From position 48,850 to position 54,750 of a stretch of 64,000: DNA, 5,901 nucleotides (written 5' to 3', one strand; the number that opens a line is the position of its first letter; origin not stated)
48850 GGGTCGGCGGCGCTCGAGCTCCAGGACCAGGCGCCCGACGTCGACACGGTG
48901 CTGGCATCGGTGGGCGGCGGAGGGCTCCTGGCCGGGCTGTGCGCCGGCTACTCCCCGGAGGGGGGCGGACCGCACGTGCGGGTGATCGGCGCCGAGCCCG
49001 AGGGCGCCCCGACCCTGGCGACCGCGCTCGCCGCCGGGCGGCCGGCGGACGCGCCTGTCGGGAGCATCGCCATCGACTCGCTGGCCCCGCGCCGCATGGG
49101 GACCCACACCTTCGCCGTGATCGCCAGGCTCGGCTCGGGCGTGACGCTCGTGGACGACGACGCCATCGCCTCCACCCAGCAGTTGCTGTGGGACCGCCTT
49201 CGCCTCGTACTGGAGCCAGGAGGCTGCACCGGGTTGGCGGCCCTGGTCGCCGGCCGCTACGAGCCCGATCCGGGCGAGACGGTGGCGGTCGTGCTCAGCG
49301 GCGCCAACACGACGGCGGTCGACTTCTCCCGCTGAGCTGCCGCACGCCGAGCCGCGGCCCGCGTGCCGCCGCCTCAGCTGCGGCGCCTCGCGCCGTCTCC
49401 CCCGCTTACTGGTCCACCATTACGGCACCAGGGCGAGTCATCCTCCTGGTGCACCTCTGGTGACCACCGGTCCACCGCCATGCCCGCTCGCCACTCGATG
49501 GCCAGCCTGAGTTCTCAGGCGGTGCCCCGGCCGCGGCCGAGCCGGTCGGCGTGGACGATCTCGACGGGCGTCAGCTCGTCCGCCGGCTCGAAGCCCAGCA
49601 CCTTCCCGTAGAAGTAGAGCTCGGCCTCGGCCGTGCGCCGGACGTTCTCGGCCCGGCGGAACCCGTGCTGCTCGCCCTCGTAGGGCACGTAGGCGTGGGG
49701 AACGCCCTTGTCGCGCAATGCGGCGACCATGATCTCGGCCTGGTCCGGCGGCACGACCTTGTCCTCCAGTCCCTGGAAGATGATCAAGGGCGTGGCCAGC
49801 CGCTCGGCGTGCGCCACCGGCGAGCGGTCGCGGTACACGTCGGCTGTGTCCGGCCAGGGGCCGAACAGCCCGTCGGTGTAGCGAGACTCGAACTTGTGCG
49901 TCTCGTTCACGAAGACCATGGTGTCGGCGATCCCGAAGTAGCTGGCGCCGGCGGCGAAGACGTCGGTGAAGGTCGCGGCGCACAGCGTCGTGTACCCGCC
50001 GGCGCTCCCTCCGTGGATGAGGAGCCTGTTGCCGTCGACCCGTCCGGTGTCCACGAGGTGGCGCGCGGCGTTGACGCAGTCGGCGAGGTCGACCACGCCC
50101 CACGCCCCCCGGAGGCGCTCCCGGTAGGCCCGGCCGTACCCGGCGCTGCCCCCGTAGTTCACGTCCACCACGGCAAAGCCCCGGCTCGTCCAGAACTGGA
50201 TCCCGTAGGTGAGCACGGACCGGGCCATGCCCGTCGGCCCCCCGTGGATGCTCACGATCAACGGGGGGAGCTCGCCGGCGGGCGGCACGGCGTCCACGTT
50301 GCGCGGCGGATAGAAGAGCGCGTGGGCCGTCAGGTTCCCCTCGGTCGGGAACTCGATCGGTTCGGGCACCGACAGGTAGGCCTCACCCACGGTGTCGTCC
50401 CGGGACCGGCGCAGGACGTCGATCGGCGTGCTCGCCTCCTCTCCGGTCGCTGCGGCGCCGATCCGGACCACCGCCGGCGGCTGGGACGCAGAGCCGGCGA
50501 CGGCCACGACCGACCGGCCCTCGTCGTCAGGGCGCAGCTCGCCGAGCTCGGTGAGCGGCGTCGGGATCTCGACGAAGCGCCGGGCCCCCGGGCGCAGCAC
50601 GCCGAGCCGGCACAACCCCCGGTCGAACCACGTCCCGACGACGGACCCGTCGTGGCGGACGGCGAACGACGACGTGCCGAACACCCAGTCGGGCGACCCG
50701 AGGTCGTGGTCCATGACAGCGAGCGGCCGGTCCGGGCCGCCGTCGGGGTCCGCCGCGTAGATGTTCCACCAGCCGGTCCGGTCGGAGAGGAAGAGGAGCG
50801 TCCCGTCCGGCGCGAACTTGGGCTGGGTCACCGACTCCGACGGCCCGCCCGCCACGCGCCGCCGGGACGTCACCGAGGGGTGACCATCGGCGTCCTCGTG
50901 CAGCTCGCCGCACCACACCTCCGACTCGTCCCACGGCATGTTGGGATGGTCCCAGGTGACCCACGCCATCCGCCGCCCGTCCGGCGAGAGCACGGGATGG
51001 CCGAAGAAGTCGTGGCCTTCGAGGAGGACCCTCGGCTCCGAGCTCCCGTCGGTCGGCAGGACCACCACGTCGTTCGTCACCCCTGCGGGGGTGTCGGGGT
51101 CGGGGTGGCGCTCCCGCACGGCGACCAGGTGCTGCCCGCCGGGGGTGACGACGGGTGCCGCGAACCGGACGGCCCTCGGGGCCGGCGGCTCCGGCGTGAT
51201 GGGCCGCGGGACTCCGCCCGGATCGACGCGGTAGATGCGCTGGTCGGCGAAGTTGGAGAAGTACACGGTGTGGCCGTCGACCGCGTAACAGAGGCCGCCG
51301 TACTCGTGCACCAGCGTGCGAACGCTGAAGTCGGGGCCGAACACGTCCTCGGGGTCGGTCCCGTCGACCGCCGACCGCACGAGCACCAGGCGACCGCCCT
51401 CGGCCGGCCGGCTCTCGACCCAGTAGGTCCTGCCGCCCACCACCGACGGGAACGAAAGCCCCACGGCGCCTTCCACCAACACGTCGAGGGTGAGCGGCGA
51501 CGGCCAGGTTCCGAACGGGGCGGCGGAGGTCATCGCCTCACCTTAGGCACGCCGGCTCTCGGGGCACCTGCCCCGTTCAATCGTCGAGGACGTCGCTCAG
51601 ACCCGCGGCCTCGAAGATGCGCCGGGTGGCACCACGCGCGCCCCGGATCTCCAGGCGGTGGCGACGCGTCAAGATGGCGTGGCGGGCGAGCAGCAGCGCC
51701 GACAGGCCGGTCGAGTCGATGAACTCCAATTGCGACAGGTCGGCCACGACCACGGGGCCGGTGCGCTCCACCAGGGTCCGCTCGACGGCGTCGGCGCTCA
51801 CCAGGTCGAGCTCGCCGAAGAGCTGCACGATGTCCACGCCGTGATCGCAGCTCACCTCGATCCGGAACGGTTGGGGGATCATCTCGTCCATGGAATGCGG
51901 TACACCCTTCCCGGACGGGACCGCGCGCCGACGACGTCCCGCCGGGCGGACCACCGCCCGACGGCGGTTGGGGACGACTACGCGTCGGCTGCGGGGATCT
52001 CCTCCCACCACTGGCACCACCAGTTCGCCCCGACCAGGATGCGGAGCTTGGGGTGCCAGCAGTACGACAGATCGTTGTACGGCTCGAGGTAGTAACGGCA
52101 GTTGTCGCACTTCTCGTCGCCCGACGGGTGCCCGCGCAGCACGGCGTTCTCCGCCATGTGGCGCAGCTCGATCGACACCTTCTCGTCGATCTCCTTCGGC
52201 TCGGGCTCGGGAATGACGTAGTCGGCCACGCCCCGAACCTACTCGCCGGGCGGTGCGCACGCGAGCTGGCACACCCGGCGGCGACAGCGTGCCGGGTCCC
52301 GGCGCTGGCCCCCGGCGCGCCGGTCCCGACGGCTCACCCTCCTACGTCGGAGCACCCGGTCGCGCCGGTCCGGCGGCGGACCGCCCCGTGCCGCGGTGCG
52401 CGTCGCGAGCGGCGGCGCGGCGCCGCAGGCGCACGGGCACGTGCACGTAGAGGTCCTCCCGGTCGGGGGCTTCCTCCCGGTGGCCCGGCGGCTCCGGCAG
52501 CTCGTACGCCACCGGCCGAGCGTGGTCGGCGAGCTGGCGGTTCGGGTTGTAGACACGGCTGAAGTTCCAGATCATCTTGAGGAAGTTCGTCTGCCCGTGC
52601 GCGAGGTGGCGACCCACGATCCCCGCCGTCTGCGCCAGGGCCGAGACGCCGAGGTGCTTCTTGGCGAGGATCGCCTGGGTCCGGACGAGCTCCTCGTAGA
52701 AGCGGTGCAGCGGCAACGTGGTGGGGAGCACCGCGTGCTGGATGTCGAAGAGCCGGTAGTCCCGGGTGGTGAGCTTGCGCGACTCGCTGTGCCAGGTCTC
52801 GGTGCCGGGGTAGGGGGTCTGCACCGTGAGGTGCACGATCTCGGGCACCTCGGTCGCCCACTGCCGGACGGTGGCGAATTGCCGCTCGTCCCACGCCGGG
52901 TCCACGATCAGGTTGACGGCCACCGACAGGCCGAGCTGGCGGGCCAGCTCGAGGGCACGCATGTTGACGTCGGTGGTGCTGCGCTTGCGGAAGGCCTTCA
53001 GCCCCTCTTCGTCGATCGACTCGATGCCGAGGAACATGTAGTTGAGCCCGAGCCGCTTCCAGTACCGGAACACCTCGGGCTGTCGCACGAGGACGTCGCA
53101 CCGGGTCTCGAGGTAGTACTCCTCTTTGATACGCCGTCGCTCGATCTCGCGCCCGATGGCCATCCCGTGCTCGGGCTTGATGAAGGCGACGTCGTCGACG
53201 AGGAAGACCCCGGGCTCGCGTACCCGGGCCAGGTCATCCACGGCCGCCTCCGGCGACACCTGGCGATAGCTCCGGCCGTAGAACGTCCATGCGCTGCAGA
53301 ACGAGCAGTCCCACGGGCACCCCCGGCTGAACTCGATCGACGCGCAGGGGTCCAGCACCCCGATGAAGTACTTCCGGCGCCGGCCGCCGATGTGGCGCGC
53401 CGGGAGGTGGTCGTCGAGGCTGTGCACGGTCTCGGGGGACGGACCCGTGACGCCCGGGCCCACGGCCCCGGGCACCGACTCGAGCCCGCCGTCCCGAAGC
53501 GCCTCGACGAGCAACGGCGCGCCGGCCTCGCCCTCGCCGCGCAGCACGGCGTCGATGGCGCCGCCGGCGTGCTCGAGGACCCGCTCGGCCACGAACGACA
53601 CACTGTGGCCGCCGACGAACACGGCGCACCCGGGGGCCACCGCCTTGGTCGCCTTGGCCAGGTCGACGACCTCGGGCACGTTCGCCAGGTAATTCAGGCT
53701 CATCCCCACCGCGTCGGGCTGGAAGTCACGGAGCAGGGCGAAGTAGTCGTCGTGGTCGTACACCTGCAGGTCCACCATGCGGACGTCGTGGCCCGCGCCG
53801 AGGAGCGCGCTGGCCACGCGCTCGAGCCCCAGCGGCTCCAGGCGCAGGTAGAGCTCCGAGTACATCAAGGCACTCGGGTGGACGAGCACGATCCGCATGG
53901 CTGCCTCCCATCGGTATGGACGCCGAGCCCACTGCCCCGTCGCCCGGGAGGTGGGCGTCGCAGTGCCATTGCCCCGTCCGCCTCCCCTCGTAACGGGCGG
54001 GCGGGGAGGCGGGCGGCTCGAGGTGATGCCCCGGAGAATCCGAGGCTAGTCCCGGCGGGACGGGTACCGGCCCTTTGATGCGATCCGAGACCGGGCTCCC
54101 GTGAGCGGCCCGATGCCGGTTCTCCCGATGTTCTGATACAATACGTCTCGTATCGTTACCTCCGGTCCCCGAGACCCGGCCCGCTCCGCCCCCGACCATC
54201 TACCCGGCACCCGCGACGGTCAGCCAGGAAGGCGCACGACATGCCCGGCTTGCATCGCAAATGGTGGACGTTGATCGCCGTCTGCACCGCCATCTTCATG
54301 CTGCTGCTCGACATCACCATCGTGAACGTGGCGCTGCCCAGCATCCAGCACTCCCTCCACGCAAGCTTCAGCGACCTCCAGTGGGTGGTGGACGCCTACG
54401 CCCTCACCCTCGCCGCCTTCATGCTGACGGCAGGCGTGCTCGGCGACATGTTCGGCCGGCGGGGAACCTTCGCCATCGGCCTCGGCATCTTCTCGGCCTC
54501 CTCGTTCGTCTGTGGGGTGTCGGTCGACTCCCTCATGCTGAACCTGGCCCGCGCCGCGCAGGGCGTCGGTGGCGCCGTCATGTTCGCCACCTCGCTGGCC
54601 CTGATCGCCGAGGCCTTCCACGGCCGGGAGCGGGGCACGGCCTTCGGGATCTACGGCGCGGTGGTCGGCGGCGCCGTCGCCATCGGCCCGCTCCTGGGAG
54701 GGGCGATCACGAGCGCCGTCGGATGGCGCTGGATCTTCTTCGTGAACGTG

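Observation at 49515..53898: Same-strand run: class B radical SAM, HiPIP-like protein, STAS protein and S9 peptidase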

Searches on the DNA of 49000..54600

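Call 50: search_rna_families(source=window, start=49000, end=54600, threshold=evalue, max_evalue=1)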
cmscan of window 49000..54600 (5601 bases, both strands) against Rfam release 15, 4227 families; matches with E-value up to 1: 0.
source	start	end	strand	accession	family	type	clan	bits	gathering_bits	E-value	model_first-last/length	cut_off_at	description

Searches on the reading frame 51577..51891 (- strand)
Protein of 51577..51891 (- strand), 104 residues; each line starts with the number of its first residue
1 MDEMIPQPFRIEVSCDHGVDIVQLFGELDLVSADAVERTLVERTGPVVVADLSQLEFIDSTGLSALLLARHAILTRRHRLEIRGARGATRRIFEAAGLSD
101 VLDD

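Call 5: search_protein_families(library=pfam, proteins=[window:51577-51891:-], max_evalue=0.01)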
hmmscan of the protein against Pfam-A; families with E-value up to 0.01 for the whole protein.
window:51577-51891:- (104 aa): 2 families
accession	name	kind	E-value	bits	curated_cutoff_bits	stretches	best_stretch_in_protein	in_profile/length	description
PF01740.26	STAS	-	2.8e-14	53.2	22.6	1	11-101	2-96/106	STAS domain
PF13466.11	STAS_2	-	1.6e-13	51.1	29.2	1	22-98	1-79/80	STAS domain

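Call 6: search_protein_families(library=ncbifam, proteins=[window:51577-51891:-], max_evalue=0.01)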
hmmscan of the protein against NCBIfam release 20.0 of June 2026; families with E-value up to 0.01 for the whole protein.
window:51577-51891:- (104 aa): 3 families
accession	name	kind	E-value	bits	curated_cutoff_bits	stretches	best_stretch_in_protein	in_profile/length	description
TIGR00377.1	ant_ant_sig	superfamily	3.1e-16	59.2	53.45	1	9-103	3-101/108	anti-sigma factor antagonist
TIGR02886.1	spore_II_AA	equivalog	1.9e-09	37.5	114.75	1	13-101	3-95/106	anti-sigma F factor antagonist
NF033618.0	mlaB_1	equivalog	0.0011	19.3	90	1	21-86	11-76/94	lipid asymmetry maintenance protein MlaB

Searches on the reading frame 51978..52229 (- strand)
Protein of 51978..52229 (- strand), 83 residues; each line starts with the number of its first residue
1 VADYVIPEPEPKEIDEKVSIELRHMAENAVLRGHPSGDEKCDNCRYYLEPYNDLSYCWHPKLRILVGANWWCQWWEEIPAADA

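Call 5: search_protein_families(library=pfam, proteins=[window:51978-52229:-], max_evalue=0.01)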
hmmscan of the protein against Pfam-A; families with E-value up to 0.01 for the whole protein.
window:51978-52229:- (83 aa): 1 family
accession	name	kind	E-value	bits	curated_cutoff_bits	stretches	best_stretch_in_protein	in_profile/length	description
PF01355.22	HIPIP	-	0.0087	16.8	22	0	35-75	25-65/66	High potential iron-sulfur protein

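Call 6: search_protein_families(library=ncbifam, proteins=[window:51978-52229:-], max_evalue=0.01)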
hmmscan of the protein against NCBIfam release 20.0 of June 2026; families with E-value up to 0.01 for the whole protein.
window:51978-52229:- (83 aa): 0 families

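Call 18: find_homologous_proteins(query=window:51978-52229:-)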
Query window:51978-52229:- (83 aa): 632 proteins with E <= 0.001 among 632 candidates; the best 120 are listed.
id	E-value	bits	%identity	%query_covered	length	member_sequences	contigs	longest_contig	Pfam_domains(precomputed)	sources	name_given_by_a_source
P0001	5.0e-47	176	91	95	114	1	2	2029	-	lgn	-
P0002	3.2e-45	170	81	100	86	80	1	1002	-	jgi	jgi:hypothetical protein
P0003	3.6e-45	170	81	100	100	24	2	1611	-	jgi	jgi:hypothetical protein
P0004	4.0e-45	170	81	100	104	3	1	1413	-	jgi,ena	jgi:hypothetical protein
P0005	6.3e-45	169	87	95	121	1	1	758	-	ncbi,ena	-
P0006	7.3e-45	169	84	98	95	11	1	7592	-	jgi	-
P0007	1.9e-44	168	82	95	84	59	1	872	-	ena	-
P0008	2.3e-44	167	78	100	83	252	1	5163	-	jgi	jgi:hypothetical protein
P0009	4.3e-44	166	85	95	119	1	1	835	-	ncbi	-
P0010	5.4e-44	166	82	100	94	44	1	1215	-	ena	-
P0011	9.1e-44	165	81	100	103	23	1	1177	-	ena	-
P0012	1.6e-43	165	84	95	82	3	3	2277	-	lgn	-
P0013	3.1e-43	164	84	92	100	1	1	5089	-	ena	-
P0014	3.8e-43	163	77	95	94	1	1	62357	-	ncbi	-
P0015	4.0e-43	163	78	100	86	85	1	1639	-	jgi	jgi:hypothetical protein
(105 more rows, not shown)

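Call 36: search_protein_representatives(protein=window:51978-52229:-)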
Query: 83 residues. Proteins with E-value up to 0.001 (for the whole library): 155; up to 1e-10: 104; up to 1e-30: 12. The best 150 are listed.
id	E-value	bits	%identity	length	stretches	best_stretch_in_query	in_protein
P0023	4.4e-43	161.6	81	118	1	2-80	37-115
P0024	7.6e-43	160.8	83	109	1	2-79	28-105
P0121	1.4e-41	156.8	52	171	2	10-78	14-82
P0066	7.4e-41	154.4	82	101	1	1-76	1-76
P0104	5.7e-39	148.4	77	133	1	1-79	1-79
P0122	3.8e-37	142.5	76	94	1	3-78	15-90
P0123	8.4e-37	141.4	74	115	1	1-80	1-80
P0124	2.8e-34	133.3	81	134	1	1-68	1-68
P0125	4.4e-33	129.5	81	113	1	1-69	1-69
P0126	3.3e-32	126.7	80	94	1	17-80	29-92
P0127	1.6e-31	124.5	69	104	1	8-81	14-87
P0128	2.9e-31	123.7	67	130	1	2-82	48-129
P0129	6.3e-30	119.4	67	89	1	8-79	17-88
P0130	4.7e-29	116.6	74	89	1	1-68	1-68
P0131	7.3e-29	116.0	60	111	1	3-80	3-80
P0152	1.5e-22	95.7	41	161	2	1-76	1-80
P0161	1.2e-20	89.7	75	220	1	20-71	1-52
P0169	2.2e-19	85.6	54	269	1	2-81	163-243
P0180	8.4e-17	77.3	71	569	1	30-77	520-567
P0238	7.9e-09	51.8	36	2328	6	31-62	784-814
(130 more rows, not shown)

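Call 38: search_solved_structures(query=A1, max_evalue=10, show_alignments=2)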
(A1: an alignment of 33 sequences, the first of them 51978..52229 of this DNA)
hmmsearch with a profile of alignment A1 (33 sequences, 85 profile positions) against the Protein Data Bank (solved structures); distinct sequences matched with E-value up to 10: 8.
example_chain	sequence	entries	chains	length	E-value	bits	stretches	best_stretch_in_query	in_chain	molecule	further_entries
1pih_A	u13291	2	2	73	8.9e-06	28.9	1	25-81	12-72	HIGH POTENTIAL IRON SULFUR PROTEIN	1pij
2hip_A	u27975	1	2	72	9.8e-06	28.8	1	27-81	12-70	HIGH POTENTIAL IRON SULFUR PROTEIN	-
8z82_a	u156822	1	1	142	0.0013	21.9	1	39-82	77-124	High-potential iron-sulfur protein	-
1hlq_A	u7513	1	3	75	0.009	19.3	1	36-80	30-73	HIGH-POTENTIAL IRON-SULFUR PROTEIN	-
3h31_A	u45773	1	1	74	0.065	16.5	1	36-54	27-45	High potential iron-sulfur protein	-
1hpi_A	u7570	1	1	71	0.15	15.4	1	18-80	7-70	HIGH POTENTIAL IRON SULFUR PROTEIN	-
6xyv_A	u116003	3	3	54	0.45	13.8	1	29-56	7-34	PioC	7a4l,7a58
4crp_A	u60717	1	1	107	0.47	13.8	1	52-77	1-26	HIGH AFFINITY NERVE GROWTH FACTOR RECEPTOR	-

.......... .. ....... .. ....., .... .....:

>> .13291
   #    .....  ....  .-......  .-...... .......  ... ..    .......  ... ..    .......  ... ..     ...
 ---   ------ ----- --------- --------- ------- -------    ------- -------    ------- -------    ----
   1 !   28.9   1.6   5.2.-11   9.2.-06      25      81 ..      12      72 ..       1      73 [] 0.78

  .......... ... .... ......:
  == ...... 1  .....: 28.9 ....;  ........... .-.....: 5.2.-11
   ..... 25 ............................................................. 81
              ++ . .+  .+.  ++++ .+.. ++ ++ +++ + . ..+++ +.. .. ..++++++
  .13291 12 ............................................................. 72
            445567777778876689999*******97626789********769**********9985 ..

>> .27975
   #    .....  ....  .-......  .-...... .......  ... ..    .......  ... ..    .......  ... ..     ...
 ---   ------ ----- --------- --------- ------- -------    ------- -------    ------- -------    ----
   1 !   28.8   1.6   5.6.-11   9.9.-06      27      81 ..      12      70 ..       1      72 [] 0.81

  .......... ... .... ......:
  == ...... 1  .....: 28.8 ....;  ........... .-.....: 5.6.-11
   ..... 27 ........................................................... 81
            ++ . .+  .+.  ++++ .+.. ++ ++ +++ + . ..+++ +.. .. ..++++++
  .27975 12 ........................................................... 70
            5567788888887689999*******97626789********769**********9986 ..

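Call 45: predict_structure(alignment_id=A1)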
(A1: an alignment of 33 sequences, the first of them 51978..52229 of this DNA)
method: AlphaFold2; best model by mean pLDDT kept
length: 83 residues; sequences in the alignment: 33
mean_pLDDT: 90.3   pTM: 0.67
mean pLDDT of the five models: 90.3, 89.7, 89.2, 89.1, 87.3
residues with pLDDT >= 90: 62; 70-90: 17; 50-70: 3; < 50: 1
segments of 3 or more residues with pLDDT < 50: none
pLDDT, mean of each block of 10 residues (from residue 1): 78 93 94 92 94 95 95 92 58
secondary structure, 60 per line:
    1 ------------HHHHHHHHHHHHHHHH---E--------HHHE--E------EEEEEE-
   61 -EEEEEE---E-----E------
elements in order: H13-28 E54-59 E62-67

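Call 48: fold_search(model_id=the predicted structure, library=pdb)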
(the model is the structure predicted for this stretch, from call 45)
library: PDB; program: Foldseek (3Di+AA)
matches with E <= 10: 32; with E <= 0.001: 0
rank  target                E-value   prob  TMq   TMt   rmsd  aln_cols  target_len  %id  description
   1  1hpi                  7.7e-03  1.00  0.57  0.66   2.5        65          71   25  MOLECULAR STRUCTURE OF THE OXIDIZED HIGH-POTENTIAL IRON-SULFUR PROTEIN ISOLATED FROM ECTOTHIORHODOSPIRA VACUOLATA (released 1994-04-30)
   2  1pih_MODEL_1_A        1.2e-02  0.99  0.41  0.46   5.7        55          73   25  THE THREE DIMENSIONAL STRUCTURE OF THE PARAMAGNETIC PROTEIN HIPIP I FROM E.HALOPHILA THROUGH NUCLEAR MAGNETIC  (released 1994-12-20)
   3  3h31                  1.4e-02  1.00  0.56  0.62   2.3        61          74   23  Structure of Rhodothermus marinus HiPIP at 1.0 A resolution (released 2009-12-15)
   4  1isu_A                1.8e-02  1.00  0.54  0.70   2.6        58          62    9  THE THREE-DIMENSIONAL STRUCTURE OF THE HIGH-POTENTIAL IRON-SULFUR PROTEIN ISOLATED FROM THE PURPLE PHOTOTROPHIC BACTER (released 1994-01-31)
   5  2hip_A                1.9e-02  1.00  0.45  0.52   5.4        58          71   28  THE MOLECULAR STRUCTURE OF THE HIGH POTENTIAL IRON-SULFUR PROTEIN ISOLATED FROM ECTOTHIORHODOSPIRA HALOPHILA DETERMINE (released 1992-07-15)
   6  1hlq_C                3.5e-02  1.00  0.54  0.60   2.7        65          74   17  CRYSTAL STRUCTURE OF RHODOFERAX FERMENTANS HIGH POTENTIAL IRON-SULFUR PROTEIN REFINED TO 1.45 A (released 2003-06-03)
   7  1hlq_A                5.6e-02  1.00  0.57  0.62   2.1        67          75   18  CRYSTAL STRUCTURE OF RHODOFERAX FERMENTANS HIGH POTENTIAL IRON-SULFUR PROTEIN REFINED TO 1.45 A (released 2003-06-03)
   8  1hlq_B                5.6e-02  1.00  0.59  0.65   2.6        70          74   18  CRYSTAL STRUCTURE OF RHODOFERAX FERMENTANS HIGH POTENTIAL IRON-SULFUR PROTEIN REFINED TO 1.45 A (released 2003-06-03)
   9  3hip_A                7.4e-02  0.96  0.51  0.51   7.3        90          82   18  HIGH-POTENTIAL IRON-SULFUR PROTEIN FROM CHROMATIUM PURPURATUM (released 1998-11-11)
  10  1hrq                  1.3e-01  0.97  0.48  0.47   4.1        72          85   17  THE THREE-DIMENSIONAL SOLUTION STRUCTURE OF THE REDUCED HIGH-POTENTIAL IRON-SULFUR PROTEIN FROM CHROMATIUM VINOSUM THROU (released 1995-06-03)
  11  2y8n_B                3.8e-01  0.77  0.32  0.31   2.3        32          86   28  Crystal structure of glycyl radical enzyme (released 2011-09-21)
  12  9gfo_CCC              3.9e+00  0.03  0.23  0.13  10.4        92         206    8  iASPP-CTD fusion to p63 peptide (released 2024-12-18)
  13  9gfo_AAA              4.8e+00  0.03  0.25  0.13  10.3        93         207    8  iASPP-CTD fusion to p63 peptide (released 2024-12-18)
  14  8cdu_C                4.8e+00  0.03  0.25  0.04  11.0        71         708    7  Rnase R bound to a 30S degradation intermediate (main state) (released 2023-12-20)
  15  6dcx_C                5.2e+00  0.03  0.25  0.12   9.7        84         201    8  iASPP-PP-1c structure and targeting of p53 (released 2019-05-15)
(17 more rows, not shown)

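Call 63: search_protein_families(library=pfam, proteins=[P0180, P0169, P0238, P0121, P0152, P0161], max_evalue=0.001)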
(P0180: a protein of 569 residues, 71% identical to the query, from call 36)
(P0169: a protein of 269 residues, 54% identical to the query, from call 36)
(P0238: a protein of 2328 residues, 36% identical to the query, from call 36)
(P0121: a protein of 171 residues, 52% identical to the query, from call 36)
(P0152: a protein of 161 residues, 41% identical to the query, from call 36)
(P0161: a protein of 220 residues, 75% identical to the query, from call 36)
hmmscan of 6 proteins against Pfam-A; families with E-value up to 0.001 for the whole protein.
P0180 (569 aa): 0 families

P0169 (269 aa): 0 families

P0238 (2328 aa): 6 families
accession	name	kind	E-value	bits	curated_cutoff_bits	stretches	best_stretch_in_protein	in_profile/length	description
PF20041.5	DUF6443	-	4.1e-40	137.6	27.8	1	1174-1317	2-135/137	Domain of unknown function (DUF6443)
PF19081.6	Ig_7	-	1.8e-37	127.9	27.3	0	187-264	1-84/84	Ig-like domain CHU_C associated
PF13009.11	Integrase_2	-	7.6e-09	35.5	25.4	0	943-984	174-216/327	Putative integrase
PF11617.13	Cu-binding_MopE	-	1.6e-07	31.9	27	1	73-100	3-30/30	Putative metal-binding motif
PF23237.1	HYR_4C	-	4.1e-07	30.5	27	0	979-1003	13-36/73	HYR-like domain with 4 cysteines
PF22012.2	TSLPR_D1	-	2e-06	28.3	27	0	291-335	14-62/82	Cytokine receptor-like factor 2, domain 1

P0121 (171 aa): 1 family
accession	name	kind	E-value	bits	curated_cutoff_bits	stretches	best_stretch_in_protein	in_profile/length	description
PF01355.22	HIPIP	-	0.00016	22.3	22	0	17-79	1-65/66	High potential iron-sulfur protein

P0152 (161 aa): 0 families

P0161 (220 aa): 0 families
